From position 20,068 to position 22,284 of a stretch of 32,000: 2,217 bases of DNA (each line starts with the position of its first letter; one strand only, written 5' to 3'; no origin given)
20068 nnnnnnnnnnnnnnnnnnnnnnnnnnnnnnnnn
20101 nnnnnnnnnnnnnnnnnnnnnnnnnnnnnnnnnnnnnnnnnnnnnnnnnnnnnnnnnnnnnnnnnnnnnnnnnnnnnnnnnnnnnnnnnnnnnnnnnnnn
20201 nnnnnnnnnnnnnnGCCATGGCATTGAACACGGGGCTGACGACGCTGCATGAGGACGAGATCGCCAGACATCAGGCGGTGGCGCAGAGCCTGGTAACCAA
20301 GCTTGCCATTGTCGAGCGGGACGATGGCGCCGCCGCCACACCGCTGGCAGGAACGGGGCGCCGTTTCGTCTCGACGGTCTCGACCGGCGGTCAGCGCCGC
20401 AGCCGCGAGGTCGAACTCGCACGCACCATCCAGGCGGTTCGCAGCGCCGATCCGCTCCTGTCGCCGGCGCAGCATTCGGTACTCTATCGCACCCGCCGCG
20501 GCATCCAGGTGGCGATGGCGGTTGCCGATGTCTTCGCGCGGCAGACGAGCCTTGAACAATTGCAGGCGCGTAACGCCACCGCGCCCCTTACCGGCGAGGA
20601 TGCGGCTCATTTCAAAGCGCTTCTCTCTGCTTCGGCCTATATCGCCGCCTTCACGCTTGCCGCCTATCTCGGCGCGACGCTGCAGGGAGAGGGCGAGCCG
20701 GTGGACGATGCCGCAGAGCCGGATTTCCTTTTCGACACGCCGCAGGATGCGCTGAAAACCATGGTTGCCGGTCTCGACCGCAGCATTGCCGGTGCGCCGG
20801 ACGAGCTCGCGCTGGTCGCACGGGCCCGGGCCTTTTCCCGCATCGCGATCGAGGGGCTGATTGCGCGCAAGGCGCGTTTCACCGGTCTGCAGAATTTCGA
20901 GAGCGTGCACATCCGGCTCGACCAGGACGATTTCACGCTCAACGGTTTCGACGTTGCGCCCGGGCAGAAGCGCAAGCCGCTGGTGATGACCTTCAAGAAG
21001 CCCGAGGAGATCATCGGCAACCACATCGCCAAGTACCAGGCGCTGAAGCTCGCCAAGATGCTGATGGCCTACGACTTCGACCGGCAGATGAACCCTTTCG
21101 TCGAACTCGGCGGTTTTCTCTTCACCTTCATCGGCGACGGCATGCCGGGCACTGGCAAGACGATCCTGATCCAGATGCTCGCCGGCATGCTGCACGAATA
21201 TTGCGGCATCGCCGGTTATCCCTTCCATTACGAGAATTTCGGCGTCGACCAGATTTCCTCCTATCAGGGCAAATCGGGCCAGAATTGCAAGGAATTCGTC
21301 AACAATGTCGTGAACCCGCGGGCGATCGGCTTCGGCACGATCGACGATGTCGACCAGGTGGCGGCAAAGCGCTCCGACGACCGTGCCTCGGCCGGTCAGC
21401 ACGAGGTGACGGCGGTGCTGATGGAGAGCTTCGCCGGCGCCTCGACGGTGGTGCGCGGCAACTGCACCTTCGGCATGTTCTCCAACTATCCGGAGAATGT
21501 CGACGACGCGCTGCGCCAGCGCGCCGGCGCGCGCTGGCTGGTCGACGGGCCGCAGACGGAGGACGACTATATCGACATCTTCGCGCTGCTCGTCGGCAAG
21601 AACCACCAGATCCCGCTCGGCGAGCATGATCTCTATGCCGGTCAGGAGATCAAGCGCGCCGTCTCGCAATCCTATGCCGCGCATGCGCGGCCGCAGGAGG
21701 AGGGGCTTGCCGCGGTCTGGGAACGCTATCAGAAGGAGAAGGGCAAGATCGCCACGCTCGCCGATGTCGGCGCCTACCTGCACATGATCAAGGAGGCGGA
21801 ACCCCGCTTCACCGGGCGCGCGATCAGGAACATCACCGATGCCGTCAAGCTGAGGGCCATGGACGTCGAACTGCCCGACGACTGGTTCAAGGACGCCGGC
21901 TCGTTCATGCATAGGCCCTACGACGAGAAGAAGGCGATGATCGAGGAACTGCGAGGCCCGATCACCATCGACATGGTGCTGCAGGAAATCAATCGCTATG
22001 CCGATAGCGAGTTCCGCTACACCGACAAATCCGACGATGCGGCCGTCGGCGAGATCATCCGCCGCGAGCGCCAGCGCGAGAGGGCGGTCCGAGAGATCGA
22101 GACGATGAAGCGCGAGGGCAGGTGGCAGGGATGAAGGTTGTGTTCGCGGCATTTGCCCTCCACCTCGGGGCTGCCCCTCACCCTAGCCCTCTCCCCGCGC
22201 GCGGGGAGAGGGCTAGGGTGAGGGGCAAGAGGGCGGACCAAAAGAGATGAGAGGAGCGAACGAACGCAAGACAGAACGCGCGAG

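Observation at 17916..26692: Five-gene same-strand module of unknown function built around a classical AAA+ ATPase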

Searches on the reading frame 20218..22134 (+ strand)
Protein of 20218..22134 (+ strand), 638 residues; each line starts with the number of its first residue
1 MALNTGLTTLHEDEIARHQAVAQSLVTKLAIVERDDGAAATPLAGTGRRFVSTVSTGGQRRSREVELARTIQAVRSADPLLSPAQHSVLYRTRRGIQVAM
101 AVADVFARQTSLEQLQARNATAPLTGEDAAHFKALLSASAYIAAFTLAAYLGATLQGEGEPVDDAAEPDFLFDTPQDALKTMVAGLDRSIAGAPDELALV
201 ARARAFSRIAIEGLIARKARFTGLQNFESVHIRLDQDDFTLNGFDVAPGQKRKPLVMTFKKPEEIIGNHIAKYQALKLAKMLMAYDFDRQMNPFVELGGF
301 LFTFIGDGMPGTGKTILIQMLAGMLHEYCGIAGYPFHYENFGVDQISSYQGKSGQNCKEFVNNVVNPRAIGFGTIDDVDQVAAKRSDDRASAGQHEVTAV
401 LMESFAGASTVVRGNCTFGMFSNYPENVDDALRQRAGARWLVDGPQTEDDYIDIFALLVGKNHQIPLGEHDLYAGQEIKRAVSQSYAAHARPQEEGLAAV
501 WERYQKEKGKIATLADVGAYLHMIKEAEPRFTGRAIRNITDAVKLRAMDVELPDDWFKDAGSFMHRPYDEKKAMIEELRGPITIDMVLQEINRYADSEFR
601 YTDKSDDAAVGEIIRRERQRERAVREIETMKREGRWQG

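Call 3: search_protein_families(library=pfam, proteins=[window:20218-22134:+], max_evalue=0.1)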
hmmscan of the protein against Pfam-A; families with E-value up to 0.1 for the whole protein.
window:20218-22134:+ (638 aa): 1 family
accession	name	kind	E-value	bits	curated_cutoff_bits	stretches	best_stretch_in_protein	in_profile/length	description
PF00004.35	AAA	-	1.8e-10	41.8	21.2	1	308-438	5-125/131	ATPase family associated with various cellular activities (AAA)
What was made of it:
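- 20218..22134 (+): Gene C: 638-aa AAA+ ATPase that founds its own family. It has a ~275-aa N-terminal domain of unknown type, an AAA core at about residues 285-510, and a ~130-aa C-terminal extension. PF00004 in call 3.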

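Call 4: search_protein_families(library=padloc, proteins=[window:20218-22134:+], max_evalue=0.1)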
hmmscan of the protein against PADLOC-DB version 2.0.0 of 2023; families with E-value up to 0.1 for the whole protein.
window:20218-22134:+ (638 aa): 2 families
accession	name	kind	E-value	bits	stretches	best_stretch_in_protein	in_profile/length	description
PDLC00915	TRIP13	-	1.1e-05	23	1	308-448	70-214/302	TRIP13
PDLC02196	IetA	-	0.038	11.4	1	308-389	129-200/374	-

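Call 5: search_protein_families(library=ncbifam, proteins=[window:20218-22134:+], max_evalue=0.1)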
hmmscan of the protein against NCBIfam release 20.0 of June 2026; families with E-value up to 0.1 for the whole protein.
window:20218-22134:+ (638 aa): 3 families
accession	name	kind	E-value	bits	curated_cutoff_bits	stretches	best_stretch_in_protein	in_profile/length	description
TIGR01243.1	CDC48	subfamily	9.9e-05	20.8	802.65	1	308-435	219-334/733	CDC48 family AAA ATPase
TIGR01242.2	TIGR01242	subfamily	0.0039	16.2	500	1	308-407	155-244/362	proteasome-activating nucleotidase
NF003069.1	PRK03992.1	subfamily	0.0088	15.2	500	1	308-404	172-258/379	proteasome-activating nucleotidase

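Call 6: search_protein_families(library=phrogs, proteins=[window:20218-22134:+], max_evalue=0.1)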
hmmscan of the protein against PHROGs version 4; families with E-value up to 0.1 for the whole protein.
window:20218-22134:+ (638 aa): 4 families
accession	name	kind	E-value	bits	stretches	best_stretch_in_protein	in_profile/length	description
phrog_3757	-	unknown function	4.3e-06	27.4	1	308-410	133-225/367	-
phrog_168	-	DNA, RNA and nucleotide metabolism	0.0014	19.4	1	272-506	14-212/314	clamp loader of DNA polymerase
phrog_9172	-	unknown function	0.0078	16.1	1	304-439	110-239/509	-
phrog_7485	-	unknown function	0.021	14.8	0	302-325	228-251/430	-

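Call 10: find_homologous_proteins(query=window:20218-22134:+, max_evalue=0.00001)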
Query window:20218-22134:+ (638 aa): 4090 proteins with E <= 0.00001 among 8000 candidates; the best 120 are listed.
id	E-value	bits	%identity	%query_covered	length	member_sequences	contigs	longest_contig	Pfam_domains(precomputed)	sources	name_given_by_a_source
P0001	0.0e+0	1414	99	100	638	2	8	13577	PF00004.36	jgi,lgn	jgi:hypothetical protein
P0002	0.0e+0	1366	94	100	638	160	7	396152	PF00004.36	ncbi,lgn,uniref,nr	ncbi:ATP-binding protein [Sinorhizobium medicae]|uniref:AAA family ATPase n=1 Tax=Sinorhizobium medi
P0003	0.0e+0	1332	91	100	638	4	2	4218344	PF00004.36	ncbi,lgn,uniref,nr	ncbi:ATP-binding protein [Sinorhizobium garamanticum]|uniref:ATP-binding protein n=1 Tax=Sinorhizobi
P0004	0.0e+0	1330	90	100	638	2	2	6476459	PF00004.36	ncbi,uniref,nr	ncbi:hypothetical protein ABIE78_000849 [Sinorhizobium fredii]|uniref:ATPase AAA-type core domain-co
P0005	0.0e+0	1329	91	100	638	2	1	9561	PF00004.36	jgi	jgi:hypothetical protein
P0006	0.0e+0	1327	91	100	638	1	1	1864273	PF00004.36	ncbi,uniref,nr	ncbi:hypothetical protein ILFOPFJJ_01150 [Ensifer psoraleae]|uniref:AAA family ATPase n=1 Tax=Sinorh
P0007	0.0e+0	1324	91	100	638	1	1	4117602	PF00004.36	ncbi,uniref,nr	ncbi:AAA family ATPase [Sinorhizobium psoraleae]|uniref:AAA family ATPase n=1 Tax=Sinorhizobium psor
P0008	0.0e+0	1316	90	100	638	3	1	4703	PF00004.36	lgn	-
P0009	0.0e+0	1316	90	100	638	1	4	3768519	PF00004.36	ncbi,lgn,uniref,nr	ncbi:ATP-binding protein [Sinorhizobium numidicum]|uniref:ATP-binding protein n=1 Tax=Sinorhizobium 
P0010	0.0e+0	1302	89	100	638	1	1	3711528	PF00004.36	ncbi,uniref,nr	ncbi:AAA family ATPase [Ensifer sesbaniae]|uniref:AAA family ATPase n=1 Tax=Ensifer sesbaniae TaxID=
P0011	0.0e+0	1302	89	100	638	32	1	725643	PF00004.36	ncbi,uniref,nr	ncbi:AAA family ATPase [Ensifer sp. LC163]|uniref:AAA family ATPase n=1 Tax=Ensifer sp. LC163 TaxID=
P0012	0.0e+0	1298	89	100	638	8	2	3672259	PF00004.36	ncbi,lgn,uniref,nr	ncbi:hypothetical protein SJ05684_c24410 [Sinorhizobium sojae CCBAU 05684]|uniref:ATPase AAA-type co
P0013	0.0e+0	1297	89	100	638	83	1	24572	PF00004.36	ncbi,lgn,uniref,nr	ncbi:AAA family ATPase [Ensifer sp. SSB1]|uniref:AAA family ATPase n=1 Tax=Ensifer sp. SSB1 TaxID=27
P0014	0.0e+0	1286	88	100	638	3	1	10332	PF00004.36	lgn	-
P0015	0.0e+0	1254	86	100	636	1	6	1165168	PF00004.36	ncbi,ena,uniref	ncbi:AAA family ATPase [Rhizobium giardinii]|uniref:AAA family ATPase n=1 Tax=Rhizobium giardinii Ta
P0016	0.0e+0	1254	86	100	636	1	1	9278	PF00004.36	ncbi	ncbi:MAG: AAA family ATPase [Rhizobium giardinii]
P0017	0.0e+0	1253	85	100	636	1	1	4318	PF00004.36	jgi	-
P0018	0.0e+0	1252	86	100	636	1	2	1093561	PF00004.36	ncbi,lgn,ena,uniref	ncbi:AAA family ATPase [Rhizobium giardinii]|uniref:AAA family ATPase n=1 Tax=Rhizobium giardinii Ta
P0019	0.0e+0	1252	85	100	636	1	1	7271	PF00004.36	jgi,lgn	jgi:hypothetical protein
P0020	0.0e+0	1251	86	100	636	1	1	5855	PF00004.36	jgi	jgi:hypothetical protein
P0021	0.0e+0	1251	85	100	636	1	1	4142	PF00004.36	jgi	jgi:hypothetical protein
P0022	0.0e+0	1251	85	100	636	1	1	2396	PF00004.36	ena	-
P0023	0.0e+0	1250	85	100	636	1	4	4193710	PF00004.36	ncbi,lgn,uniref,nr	ncbi:AAA family ATPase [Rhizobium giardinii]|uniref:ATPase AAA-type core domain-containing protein n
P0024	0.0e+0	1250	85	100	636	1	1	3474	PF00004.36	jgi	jgi:hypothetical protein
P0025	0.0e+0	1248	85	100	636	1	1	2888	PF00004.36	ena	-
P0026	0.0e+0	1247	85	100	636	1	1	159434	PF00004.36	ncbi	-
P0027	0.0e+0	1246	85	100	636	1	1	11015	PF00004.36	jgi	jgi:hypothetical protein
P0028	0.0e+0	1246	85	100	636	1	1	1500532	PF00004.36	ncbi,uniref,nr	ncbi:ATP-binding protein [Rhizobium herbae]|uniref:ATP-binding protein n=1 Tax=Rhizobium herbae TaxI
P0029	0.0e+0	1245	85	100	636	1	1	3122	PF00004.36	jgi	jgi:hypothetical protein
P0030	0.0e+0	1245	85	100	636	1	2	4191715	PF00004.36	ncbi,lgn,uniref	ncbi:AAA family ATPase [Pararhizobium sp. LjRoot235]|uniref:AAA family ATPase n=1 Tax=Pararhizobium 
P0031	0.0e+0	1245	84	100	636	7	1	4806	PF00004.36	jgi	-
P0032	0.0e+0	1243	85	100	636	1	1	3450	PF00004.36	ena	-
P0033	0.0e+0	1242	85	100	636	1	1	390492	PF00004.36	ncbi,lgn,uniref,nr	ncbi:AAA family ATPase [Rhizobium sp. Root482]|uniref:AAA family ATPase n=1 Tax=Rhizobium sp. Root48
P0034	0.0e+0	1242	85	100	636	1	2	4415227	PF00004.36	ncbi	-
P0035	0.0e+0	1241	85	100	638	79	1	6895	PF00004.36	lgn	-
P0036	0.0e+0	1241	85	100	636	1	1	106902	PF00004.36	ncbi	-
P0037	0.0e+0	1240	85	100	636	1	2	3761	PF00004.36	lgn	-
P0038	0.0e+0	1240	85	100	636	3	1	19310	PF00004.36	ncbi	-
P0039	0.0e+0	1239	84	100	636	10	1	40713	PF00004.36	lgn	-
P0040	0.0e+0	1235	84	100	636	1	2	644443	PF00004.36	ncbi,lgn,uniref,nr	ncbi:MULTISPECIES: AAA family ATPase [unclassified Rhizobium]|uniref:AAA family ATPase n=1 Tax=uncla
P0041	0.0e+0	1234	85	100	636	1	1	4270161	PF00004.36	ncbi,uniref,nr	ncbi:hypothetical protein QO002_003411 [Pararhizobium capsulatum DSM 1112]|uniref:ATPase AAA-type co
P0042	0.0e+0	1232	84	100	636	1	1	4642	PF00004.36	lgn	-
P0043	0.0e+0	1230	83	100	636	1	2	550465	PF00004.36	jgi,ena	-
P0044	0.0e+0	1230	84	100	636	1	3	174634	PF00004.36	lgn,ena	-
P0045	0.0e+0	1222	83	100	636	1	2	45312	PF00004.36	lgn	-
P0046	0.0e+0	1221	83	100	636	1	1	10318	PF00004.36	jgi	-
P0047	0.0e+0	1221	82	100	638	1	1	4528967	PF00004.36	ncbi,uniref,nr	ncbi:AAA family ATPase [Sinorhizobium sp. BG8]|uniref:AAA family ATPase n=1 Tax=Sinorhizobium sp. BG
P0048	0.0e+0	1221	83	100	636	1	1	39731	PF00004.36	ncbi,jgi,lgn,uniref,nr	ncbi:AAA family ATPase [Shinella sp.]|uniref:AAA family ATPase n=1 Tax=Shinella sp. TaxID=1870904 Re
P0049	0.0e+0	1220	82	100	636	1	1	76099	PF00004.36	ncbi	-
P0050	0.0e+0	1217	83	100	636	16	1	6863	PF00004.36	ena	-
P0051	0.0e+0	1216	83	100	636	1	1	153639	PF00004.36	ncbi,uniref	ncbi:AAA family ATPase [Shinella sp. M27]|uniref:AAA family ATPase n=1 Tax=Shinella sp. M27 TaxID=33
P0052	0.0e+0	1216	83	100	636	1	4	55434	PF00004.36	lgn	-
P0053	0.0e+0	1215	83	100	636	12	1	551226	PF00004.36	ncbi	ncbi:AAA family ATPase [Shinella zoogloeoides]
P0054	0.0e+0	1215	82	100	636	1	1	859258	PF00004.36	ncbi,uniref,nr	ncbi:ATP-binding protein [Shinella sp. WSJ-2]|uniref:AAA family ATPase n=1 Tax=Shinella sp. WSJ-2 Ta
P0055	0.0e+0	1215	83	100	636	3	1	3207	PF00004.36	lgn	-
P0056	0.0e+0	1215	83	100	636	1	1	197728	PF00004.36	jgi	-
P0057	0.0e+0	1214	82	100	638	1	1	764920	PF00004.36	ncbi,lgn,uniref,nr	ncbi:AAA family ATPase [Pararhizobium sp.]|uniref:AAA family ATPase n=1 Tax=Pararhizobium sp. TaxID=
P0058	0.0e+0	1214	82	100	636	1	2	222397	PF00004.36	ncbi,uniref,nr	ncbi:AAA family ATPase [Pararhizobium antarcticum]|uniref:AAA family ATPase n=1 Tax=Pararhizobium an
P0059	0.0e+0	1214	83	100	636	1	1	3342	PF00004.36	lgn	-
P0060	0.0e+0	1214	83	100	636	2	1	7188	PF00004.36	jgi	jgi:hypothetical protein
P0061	0.0e+0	1213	82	100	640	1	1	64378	PF00004.36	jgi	jgi:hypothetical protein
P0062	0.0e+0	1213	82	100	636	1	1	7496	PF00004.36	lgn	-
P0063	0.0e+0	1213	82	100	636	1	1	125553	PF00004.36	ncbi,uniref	ncbi:AAA family ATPase [Shinella sp. M31]|uniref:AAA family ATPase n=1 Tax=Shinella sp. M31 TaxID=33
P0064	0.0e+0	1213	82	100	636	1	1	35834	PF00004.36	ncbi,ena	-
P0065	0.0e+0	1213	83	100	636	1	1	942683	PF00004.36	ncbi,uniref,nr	ncbi:AAA family ATPase [Shinella kummerowiae]|uniref:AAA family ATPase n=1 Tax=Shinella kummerowiae 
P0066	0.0e+0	1212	82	100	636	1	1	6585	PF00004.36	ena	-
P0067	0.0e+0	1212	82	100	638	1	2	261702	PF00004.36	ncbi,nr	ncbi:MAG: AAA family ATPase [Shinella sp.]|nr:AAA family ATPase [Shinella sp.]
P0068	0.0e+0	1211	82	100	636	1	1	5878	PF00004.36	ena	-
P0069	0.0e+0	1211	82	100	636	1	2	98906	PF00004.36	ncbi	-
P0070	0.0e+0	1211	82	100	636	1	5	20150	PF00004.36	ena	-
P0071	0.0e+0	1211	83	100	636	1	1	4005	PF00004.36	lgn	-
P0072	0.0e+0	1210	82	100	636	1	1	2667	PF00004.36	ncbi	-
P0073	0.0e+0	1210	82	100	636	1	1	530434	PF00004.36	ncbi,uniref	ncbi:AAA family ATPase [Shinella sp. G-2]|uniref:AAA family ATPase n=1 Tax=Shinella sp. G-2 TaxID=31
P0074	0.0e+0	1209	82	100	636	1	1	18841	PF00004.36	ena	-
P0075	0.0e+0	1209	82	100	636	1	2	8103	PF00004.36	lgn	-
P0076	0.0e+0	1209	82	100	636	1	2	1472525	PF00004.36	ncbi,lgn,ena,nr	nr:AAA family ATPase [uncultured Shinella sp.]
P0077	0.0e+0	1209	82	100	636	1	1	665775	PF00004.36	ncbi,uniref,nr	ncbi:AAA family ATPase [Shinella sedimenti]|uniref:ATP-binding protein n=1 Tax=Shinella sedimenti Ta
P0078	0.0e+0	1208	82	100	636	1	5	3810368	PF00004.36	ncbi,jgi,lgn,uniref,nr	ncbi:AAA family ATPase [Shinella sumterensis]|jgi:hypothetical protein|uniref:AAA family ATPase n=1 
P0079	0.0e+0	1208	82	100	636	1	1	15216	PF00004.36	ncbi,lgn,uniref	ncbi:AAA family ATPase [Shinella sumterensis]|uniref:AAA family ATPase n=1 Tax=Shinella sumterensis 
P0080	0.0e+0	1208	82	100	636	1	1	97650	PF00004.36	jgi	jgi:hypothetical protein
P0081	0.0e+0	1207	82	100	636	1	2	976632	PF00004.36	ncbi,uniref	ncbi:AAA family ATPase [Shinella sp.]|uniref:AAA family ATPase n=2 Tax=Shinella sp. TaxID=1870904 Re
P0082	0.0e+0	1207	82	100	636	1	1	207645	PF00004.36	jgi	-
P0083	0.0e+0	1207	82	100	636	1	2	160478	PF00004.36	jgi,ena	-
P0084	0.0e+0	1207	81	100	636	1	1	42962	PF00004.36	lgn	-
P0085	0.0e+0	1207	82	100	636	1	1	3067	PF00004.36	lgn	-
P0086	0.0e+0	1207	82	100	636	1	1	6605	PF00004.36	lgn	-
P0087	0.0e+0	1207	82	100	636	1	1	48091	PF00004.36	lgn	-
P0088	0.0e+0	1206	82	100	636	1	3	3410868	PF00004.36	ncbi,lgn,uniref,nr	ncbi:AAA family ATPase [Shinella oryzae]|uniref:AAA family ATPase n=1 Tax=Shinella oryzae TaxID=2871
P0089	0.0e+0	1206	82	100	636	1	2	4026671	PF00004.36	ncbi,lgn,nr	ncbi:UNVERIFIED_ORG: ATP-binding protein [Roseateles sp. XES5]|nr:AAA family ATPase [Roseateles sp. 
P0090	0.0e+0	1206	82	100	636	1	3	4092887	PF00004.36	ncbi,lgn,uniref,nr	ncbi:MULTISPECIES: AAA family ATPase [unclassified Shinella]|uniref:AAA family ATPase n=1 Tax=unclas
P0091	0.0e+0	1206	82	100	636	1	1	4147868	PF00004.36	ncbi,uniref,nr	ncbi:AAA family ATPase [Sinorhizobium sp. RAC02]|uniref:AAA family ATPase n=1 Tax=Sinorhizobium sp. 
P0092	0.0e+0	1206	82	100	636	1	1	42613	PF00004.36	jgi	jgi:hypothetical protein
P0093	0.0e+0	1205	82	100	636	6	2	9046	PF00004.36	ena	-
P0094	0.0e+0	1204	82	100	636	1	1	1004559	PF00004.36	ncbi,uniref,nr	ncbi:ATP-binding protein [Shinella sp. CPCC 101442]|uniref:ATP-binding protein n=1 Tax=Shinella sp. 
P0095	0.0e+0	1204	82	100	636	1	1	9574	PF00004.36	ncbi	-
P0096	0.0e+0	1204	82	100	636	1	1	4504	PF00004.36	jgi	jgi:hypothetical protein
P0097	0.0e+0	1204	82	100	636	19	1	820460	PF00004.36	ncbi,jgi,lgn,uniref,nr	ncbi:MAG TPA: AAA family ATPase [Shinella sp.]|jgi:hypothetical protein|uniref:AAA family ATPase n=1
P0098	0.0e+0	1203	82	100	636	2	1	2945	PF00004.36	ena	-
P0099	0.0e+0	1203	82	100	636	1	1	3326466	PF00004.36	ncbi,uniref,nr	ncbi:AAA family ATPase [Shinella oryzae]|uniref:AAA family ATPase n=1 Tax=Shinella oryzae TaxID=2871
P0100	0.0e+0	1203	81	100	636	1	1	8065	PF00004.36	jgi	-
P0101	0.0e+0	1203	82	100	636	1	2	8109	PF00004.36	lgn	-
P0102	0.0e+0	1203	82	100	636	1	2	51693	PF00004.36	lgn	-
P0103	0.0e+0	1202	82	99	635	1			PF00004.36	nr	nr:AAA family ATPase [uncultured Shinella sp.]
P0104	0.0e+0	1202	82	100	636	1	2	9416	PF00004.36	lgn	-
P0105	0.0e+0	1202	81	100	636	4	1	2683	PF00004.36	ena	-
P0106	0.0e+0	1202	82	100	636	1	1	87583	PF00004.36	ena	-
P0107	0.0e+0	1202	82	100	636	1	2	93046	PF00004.36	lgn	-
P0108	0.0e+0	1201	82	100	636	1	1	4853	PF00004.36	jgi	jgi:hypothetical protein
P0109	0.0e+0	1201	82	100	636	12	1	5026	PF00004.36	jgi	jgi:hypothetical protein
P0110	0.0e+0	1201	82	100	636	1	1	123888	PF00004.36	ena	-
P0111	0.0e+0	1200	81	100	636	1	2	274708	PF00004.36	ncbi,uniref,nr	ncbi:ATP-binding protein [Shinella pollutisoli]|uniref:ATP-binding protein n=1 Tax=Shinella pollutis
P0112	0.0e+0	1200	82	100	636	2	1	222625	PF00004.36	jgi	jgi:hypothetical protein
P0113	0.0e+0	1199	81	100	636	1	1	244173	PF00004.36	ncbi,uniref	ncbi:hypothetical protein J2Y63_004381 [Shinella sp. BE166]|uniref:AAA family ATPase n=1 Tax=Shinell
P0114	0.0e+0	1199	82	100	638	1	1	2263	PF00004.36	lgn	-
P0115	0.0e+0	1199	82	100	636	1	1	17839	PF00004.36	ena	-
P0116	0.0e+0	1198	82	100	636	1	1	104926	PF00004.36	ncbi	-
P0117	0.0e+0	1198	81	100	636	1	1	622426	PF00004.36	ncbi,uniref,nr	ncbi:ATP-binding protein [Shinella sp. CPCC 100929]|uniref:ATP-binding protein n=1 Tax=Shinella lacu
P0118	0.0e+0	1197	81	100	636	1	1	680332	PF00004.36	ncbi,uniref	ncbi:AAA family ATPase [Shinella sp.]|uniref:AAA family ATPase n=1 Tax=Shinella sp. TaxID=1870904 Re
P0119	0.0e+0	1196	81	100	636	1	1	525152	PF00004.36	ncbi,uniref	ncbi:AAA family ATPase [Shinella sp. BYT-45]|uniref:AAA family ATPase n=1 Tax=Shinella sp. BYT-45 Ta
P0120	0.0e+0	1196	82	100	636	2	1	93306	PF00004.36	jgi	-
